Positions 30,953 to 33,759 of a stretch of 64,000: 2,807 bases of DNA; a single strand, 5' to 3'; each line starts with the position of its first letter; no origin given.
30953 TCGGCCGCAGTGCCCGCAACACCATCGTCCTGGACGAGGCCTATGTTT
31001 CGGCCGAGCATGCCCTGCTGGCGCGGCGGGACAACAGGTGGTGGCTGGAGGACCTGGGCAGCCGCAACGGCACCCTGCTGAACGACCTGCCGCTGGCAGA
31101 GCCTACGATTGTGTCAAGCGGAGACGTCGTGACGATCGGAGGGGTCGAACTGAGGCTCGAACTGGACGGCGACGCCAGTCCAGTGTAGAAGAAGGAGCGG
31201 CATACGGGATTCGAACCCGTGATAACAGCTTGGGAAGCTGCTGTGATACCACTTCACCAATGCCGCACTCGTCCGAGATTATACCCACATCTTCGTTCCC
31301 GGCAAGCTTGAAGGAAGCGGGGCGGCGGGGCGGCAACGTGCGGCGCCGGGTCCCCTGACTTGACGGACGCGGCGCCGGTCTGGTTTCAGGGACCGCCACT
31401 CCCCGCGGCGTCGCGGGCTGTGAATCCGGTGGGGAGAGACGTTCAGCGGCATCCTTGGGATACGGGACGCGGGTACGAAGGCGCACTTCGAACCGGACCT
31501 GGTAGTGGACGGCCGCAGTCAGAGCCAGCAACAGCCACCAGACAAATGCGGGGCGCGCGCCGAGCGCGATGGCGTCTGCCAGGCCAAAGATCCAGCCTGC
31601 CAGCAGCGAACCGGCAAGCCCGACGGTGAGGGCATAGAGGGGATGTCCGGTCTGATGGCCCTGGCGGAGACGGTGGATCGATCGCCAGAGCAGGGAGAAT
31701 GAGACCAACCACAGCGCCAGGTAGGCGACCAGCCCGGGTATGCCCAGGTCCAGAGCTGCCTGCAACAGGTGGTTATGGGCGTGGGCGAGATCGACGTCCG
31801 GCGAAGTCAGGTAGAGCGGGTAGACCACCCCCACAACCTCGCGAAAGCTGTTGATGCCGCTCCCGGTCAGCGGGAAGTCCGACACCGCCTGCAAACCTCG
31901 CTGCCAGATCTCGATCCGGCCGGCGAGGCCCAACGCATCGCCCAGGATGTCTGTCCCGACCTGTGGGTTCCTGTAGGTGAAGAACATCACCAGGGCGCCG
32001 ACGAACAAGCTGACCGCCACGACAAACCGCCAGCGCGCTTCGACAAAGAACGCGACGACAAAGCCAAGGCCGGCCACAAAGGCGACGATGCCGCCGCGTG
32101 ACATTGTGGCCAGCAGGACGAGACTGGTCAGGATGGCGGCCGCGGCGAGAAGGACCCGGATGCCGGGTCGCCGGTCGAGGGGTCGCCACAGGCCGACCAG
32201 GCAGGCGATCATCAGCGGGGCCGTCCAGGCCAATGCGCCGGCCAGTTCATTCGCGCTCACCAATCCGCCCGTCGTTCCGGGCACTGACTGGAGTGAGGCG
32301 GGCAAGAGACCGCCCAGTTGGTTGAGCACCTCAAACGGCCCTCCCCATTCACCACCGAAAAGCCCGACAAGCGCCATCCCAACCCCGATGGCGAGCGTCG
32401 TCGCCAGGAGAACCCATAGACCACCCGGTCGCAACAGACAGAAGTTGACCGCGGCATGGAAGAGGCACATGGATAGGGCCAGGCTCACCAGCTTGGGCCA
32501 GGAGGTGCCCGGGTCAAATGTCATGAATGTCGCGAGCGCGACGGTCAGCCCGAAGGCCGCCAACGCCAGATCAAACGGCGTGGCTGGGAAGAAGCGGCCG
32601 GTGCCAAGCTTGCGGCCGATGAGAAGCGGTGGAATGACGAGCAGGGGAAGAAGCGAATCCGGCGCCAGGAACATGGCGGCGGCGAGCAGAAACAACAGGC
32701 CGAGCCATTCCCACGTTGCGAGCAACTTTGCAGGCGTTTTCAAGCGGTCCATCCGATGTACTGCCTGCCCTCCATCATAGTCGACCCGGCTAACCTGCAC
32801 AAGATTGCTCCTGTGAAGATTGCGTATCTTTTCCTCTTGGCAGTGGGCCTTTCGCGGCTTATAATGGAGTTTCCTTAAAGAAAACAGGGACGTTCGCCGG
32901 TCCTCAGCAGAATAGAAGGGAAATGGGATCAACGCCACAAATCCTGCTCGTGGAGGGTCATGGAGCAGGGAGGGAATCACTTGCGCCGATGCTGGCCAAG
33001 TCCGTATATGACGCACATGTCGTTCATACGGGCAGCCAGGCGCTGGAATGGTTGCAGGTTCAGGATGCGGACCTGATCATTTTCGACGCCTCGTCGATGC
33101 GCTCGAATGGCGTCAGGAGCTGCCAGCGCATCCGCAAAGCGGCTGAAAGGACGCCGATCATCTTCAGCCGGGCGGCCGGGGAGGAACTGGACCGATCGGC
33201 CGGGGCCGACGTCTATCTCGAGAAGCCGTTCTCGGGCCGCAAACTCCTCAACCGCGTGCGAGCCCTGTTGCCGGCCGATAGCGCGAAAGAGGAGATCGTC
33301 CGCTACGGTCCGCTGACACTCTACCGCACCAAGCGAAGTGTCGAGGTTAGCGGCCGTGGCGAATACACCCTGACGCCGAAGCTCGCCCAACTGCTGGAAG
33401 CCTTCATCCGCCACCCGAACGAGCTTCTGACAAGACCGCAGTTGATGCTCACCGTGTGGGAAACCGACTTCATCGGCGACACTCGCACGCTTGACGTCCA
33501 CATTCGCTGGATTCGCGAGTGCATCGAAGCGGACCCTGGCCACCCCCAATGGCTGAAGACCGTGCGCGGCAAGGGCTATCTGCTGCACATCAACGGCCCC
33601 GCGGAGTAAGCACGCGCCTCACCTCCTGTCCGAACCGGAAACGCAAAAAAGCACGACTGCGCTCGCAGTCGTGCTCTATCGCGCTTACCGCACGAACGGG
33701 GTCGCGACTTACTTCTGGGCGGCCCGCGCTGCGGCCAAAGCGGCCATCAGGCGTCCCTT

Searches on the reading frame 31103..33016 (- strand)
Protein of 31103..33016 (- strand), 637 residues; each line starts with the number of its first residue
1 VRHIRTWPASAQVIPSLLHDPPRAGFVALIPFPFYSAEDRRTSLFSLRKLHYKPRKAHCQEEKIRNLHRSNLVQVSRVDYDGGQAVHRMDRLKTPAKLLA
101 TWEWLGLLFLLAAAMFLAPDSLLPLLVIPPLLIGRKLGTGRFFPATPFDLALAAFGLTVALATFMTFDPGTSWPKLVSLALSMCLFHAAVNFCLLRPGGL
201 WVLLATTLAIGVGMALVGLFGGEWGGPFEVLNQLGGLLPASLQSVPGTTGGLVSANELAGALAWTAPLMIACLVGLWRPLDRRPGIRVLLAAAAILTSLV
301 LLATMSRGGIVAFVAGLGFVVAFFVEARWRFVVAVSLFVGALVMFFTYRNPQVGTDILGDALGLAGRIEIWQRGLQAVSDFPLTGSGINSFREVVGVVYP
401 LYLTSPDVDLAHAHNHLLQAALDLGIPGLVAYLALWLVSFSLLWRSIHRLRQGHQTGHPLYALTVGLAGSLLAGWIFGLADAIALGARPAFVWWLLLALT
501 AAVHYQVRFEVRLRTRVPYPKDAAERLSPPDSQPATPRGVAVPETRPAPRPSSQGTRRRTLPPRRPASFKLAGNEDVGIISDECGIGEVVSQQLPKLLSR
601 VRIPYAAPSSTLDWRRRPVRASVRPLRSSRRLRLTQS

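Call 20: search_protein_families(library=pfam, proteins=[window:31103-33016:-], max_evalue=0.0001)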
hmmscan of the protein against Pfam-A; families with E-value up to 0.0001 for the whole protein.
window:31103-33016:- (637 aa): 1 family
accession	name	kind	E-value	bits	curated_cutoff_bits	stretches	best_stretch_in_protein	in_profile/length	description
PF04932.20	Wzy_C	-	2e-22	80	31.7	1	292-433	1-149/149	O-Antigen ligase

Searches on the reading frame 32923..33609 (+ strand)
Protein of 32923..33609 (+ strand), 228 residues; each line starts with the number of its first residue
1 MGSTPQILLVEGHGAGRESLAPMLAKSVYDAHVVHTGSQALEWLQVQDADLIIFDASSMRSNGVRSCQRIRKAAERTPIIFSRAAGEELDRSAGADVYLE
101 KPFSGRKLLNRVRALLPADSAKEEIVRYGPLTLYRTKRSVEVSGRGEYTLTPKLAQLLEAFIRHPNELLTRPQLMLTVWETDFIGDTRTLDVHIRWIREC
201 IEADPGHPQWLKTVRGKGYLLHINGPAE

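Call 20: search_protein_families(library=pfam, proteins=[window:32923-33609:+], max_evalue=0.0001)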
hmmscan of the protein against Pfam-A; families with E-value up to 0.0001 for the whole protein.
window:32923-33609:+ (228 aa): 2 families
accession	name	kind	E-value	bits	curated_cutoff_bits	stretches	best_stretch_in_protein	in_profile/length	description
PF00486.34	Trans_reg_C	-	5.5e-23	81.3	26.2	1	147-221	3-77/77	Transcriptional regulatory protein, C terminal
PF00072.30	Response_reg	-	2e-14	54.1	30.2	1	7-113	1-111/111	Response regulator receiver domain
